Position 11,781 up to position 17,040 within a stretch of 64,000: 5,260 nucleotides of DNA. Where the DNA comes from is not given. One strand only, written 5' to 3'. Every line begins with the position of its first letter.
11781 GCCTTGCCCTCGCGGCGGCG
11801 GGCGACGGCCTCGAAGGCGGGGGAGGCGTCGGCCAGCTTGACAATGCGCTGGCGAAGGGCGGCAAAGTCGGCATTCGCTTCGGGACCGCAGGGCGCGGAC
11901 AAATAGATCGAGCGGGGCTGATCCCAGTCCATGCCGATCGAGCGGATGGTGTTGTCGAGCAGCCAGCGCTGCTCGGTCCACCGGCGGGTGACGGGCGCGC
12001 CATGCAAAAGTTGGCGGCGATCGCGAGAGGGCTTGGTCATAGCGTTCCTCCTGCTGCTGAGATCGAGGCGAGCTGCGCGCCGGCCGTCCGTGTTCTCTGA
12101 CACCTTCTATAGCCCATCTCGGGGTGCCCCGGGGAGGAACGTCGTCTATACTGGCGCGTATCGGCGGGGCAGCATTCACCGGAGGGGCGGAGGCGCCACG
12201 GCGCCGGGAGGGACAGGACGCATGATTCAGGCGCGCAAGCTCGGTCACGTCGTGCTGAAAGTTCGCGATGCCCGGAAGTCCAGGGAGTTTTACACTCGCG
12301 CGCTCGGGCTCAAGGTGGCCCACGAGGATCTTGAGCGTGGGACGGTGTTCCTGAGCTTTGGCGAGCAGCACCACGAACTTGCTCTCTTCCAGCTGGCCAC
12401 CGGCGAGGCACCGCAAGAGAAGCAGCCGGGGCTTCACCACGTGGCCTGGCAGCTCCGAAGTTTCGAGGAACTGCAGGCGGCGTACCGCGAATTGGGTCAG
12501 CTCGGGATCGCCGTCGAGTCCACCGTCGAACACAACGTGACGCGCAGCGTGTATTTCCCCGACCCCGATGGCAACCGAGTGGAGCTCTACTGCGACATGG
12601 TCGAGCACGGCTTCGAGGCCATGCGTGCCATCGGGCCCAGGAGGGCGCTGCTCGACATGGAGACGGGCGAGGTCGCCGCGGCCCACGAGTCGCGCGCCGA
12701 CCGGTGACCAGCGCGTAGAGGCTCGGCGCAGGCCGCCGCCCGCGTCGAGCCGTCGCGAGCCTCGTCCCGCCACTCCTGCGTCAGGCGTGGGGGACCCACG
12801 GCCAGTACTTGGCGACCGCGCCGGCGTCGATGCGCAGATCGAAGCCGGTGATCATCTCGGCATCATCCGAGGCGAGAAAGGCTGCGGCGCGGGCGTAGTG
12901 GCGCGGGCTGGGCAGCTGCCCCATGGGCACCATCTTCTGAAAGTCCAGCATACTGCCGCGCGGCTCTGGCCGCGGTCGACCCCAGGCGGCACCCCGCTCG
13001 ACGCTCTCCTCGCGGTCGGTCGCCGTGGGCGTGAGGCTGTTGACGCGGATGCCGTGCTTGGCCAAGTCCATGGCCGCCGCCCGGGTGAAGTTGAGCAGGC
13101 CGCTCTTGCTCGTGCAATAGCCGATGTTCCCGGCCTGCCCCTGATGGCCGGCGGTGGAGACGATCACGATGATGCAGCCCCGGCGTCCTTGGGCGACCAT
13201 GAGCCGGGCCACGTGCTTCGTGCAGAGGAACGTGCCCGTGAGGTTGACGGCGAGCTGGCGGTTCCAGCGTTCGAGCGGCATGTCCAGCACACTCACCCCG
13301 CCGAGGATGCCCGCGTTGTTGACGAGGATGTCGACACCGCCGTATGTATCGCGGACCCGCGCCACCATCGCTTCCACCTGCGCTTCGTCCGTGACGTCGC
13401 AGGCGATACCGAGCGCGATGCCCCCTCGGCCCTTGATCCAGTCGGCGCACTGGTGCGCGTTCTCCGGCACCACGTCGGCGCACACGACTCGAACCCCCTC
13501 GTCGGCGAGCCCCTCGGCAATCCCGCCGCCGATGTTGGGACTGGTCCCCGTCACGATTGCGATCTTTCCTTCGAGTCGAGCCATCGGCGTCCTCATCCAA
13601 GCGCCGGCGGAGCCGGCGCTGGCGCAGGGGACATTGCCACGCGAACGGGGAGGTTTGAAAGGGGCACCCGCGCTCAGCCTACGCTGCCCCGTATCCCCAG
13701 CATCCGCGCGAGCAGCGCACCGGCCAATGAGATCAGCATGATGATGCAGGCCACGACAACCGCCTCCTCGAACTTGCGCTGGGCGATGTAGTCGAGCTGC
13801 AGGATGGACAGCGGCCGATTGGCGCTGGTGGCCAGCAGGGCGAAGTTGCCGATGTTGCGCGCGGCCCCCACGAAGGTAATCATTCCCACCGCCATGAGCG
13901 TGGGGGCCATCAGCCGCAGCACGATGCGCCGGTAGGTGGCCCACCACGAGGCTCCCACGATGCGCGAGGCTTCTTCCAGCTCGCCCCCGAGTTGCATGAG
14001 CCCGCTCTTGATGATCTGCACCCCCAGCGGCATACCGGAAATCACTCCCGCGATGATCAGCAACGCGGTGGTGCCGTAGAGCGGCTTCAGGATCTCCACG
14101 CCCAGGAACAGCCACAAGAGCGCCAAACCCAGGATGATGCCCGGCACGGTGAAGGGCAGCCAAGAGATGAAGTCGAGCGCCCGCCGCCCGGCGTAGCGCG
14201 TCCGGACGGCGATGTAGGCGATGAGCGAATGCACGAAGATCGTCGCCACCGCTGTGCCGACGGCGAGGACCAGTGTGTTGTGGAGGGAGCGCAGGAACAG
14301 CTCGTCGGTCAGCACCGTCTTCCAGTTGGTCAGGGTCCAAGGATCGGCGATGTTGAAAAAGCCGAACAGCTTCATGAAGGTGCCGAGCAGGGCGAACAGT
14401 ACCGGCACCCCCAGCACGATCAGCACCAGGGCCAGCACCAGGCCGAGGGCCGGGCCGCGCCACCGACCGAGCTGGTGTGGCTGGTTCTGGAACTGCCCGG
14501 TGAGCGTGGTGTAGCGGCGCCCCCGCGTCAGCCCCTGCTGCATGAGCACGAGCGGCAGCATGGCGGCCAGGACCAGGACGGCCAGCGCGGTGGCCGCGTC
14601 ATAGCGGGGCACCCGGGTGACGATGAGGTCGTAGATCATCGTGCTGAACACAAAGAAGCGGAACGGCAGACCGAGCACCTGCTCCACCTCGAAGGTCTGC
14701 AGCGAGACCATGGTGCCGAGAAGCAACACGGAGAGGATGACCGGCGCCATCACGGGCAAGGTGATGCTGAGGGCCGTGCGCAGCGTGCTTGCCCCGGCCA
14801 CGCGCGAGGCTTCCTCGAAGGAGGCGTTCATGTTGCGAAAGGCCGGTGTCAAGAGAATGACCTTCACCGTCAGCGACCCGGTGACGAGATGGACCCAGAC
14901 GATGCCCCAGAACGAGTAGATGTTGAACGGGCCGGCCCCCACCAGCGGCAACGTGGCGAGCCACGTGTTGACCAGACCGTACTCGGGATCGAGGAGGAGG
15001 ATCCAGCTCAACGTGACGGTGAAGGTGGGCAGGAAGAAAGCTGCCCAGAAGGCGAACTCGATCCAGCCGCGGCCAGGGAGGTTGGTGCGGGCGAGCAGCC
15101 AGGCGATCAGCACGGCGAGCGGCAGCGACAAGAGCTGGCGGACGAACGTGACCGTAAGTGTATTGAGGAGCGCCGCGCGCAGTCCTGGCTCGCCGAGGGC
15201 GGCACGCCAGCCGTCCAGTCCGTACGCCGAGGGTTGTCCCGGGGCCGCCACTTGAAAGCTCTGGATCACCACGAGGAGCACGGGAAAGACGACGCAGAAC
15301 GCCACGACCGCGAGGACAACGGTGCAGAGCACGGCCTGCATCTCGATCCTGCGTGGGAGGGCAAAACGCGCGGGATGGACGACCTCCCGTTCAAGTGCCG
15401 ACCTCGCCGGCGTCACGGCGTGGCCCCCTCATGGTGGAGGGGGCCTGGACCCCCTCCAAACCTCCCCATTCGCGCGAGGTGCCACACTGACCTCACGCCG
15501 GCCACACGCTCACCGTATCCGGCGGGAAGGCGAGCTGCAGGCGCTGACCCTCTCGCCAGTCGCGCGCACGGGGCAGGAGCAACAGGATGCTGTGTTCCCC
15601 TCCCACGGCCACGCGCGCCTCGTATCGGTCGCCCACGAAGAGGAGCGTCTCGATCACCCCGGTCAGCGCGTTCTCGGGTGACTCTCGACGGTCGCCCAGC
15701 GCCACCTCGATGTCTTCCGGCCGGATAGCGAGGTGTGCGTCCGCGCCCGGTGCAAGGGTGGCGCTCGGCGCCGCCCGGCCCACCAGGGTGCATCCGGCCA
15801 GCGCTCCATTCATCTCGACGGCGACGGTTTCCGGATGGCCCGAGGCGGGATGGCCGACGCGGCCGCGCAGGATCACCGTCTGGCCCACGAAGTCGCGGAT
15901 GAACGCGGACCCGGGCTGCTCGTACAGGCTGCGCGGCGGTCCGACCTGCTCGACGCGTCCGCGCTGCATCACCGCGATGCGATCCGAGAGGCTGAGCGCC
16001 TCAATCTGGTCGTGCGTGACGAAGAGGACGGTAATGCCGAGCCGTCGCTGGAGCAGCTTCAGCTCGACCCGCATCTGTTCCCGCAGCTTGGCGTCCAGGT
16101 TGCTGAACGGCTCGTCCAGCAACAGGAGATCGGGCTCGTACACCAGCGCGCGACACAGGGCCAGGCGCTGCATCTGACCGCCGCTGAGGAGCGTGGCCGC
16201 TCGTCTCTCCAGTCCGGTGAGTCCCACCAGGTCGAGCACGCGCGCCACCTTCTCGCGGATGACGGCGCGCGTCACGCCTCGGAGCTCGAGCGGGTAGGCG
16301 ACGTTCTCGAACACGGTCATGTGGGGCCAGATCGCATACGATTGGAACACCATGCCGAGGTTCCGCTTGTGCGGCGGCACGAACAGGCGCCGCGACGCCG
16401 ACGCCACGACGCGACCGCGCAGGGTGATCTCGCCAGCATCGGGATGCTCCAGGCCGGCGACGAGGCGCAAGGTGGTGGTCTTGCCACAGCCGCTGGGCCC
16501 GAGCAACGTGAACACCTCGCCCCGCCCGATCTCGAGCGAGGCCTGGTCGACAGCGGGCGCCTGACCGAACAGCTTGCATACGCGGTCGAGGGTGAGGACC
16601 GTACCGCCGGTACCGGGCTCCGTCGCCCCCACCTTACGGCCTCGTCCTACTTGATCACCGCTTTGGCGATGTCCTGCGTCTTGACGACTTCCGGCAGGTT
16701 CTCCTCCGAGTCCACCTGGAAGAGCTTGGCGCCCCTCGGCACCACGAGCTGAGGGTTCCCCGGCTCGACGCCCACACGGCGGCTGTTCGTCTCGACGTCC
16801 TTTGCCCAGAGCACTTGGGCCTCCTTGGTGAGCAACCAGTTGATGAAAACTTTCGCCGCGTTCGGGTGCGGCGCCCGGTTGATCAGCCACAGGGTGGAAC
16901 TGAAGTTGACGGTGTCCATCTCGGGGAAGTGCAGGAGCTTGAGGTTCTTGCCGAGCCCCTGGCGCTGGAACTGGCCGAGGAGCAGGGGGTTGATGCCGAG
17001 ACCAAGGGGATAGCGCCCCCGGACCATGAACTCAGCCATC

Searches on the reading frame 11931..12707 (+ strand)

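Call 37: search_protein_families(library=pfam, proteins=[window:11931-12707:+], max_evalue=0.0001)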
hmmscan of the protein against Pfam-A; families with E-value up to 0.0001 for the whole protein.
window:11931-12707:+ (258 aa): 3 families
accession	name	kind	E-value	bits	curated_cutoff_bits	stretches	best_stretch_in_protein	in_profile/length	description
PF00903.31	Glyoxalase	-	7.6e-20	71.9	20.6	1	103-219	1-121/121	Glyoxalase/Bleomycin resistance protein/Dioxygenase superfamily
PF18029.7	Glyoxalase_6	-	4.6e-08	34.1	23.6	1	106-219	1-105/106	Glyoxalase-like domain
PF13669.12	Glyoxalase_4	-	5.1e-06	27.2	27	1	106-197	2-95/109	Glyoxalase/Bleomycin resistance protein/Dioxygenase superfamily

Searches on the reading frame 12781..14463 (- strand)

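Call 39: search_protein_families(library=pfam, proteins=[window:12781-14463:-], max_evalue=0.0001)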
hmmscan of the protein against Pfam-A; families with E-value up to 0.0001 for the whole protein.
window:12781-14463:- (560 aa): 3 families
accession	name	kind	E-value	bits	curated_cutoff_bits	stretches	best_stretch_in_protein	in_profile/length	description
PF13561.12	adh_short_C2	-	1.6e-52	178.9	27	1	310-548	7-234/236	Enoyl-(Acyl carrier protein) reductase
PF00106.31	adh_short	-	8.4e-52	175.9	26.6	1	300-483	1-183/195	short chain dehydrogenase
PF08659.16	KR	-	1e-08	35.8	22.6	1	303-454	4-154/180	KR domain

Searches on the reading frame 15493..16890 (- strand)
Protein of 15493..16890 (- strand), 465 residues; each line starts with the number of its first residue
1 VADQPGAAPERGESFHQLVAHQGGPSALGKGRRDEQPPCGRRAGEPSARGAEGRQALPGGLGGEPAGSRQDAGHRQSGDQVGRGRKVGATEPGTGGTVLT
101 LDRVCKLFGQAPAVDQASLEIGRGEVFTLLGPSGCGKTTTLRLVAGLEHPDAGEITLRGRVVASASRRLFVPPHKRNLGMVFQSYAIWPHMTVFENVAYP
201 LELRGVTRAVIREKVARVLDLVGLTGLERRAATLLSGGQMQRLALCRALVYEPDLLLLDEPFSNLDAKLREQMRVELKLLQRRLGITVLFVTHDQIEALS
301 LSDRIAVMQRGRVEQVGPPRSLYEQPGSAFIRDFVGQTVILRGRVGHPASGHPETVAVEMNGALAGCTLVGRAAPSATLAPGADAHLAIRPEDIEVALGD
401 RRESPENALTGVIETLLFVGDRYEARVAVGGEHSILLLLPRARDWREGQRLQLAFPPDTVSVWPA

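Call 38: search_protein_families(library=pfam, proteins=[window:15493-16890:-], max_evalue=0.0001)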
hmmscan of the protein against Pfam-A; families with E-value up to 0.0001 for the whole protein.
window:15493-16890:- (465 aa): 3 families
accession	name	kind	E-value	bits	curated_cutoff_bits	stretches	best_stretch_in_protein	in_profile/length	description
PF00005.33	ABC_tran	-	5.1e-33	115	25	1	115-262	2-136/137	ABC transporter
PF08402.16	TOBE_2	-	2.2e-13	50.5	21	1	387-462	1-75/76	TOBE domain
PF13304.12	AAA_21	-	6.5e-07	30.1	27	0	240-294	242-299/304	AAA domain, putative AbiEii toxin, Type IV TA system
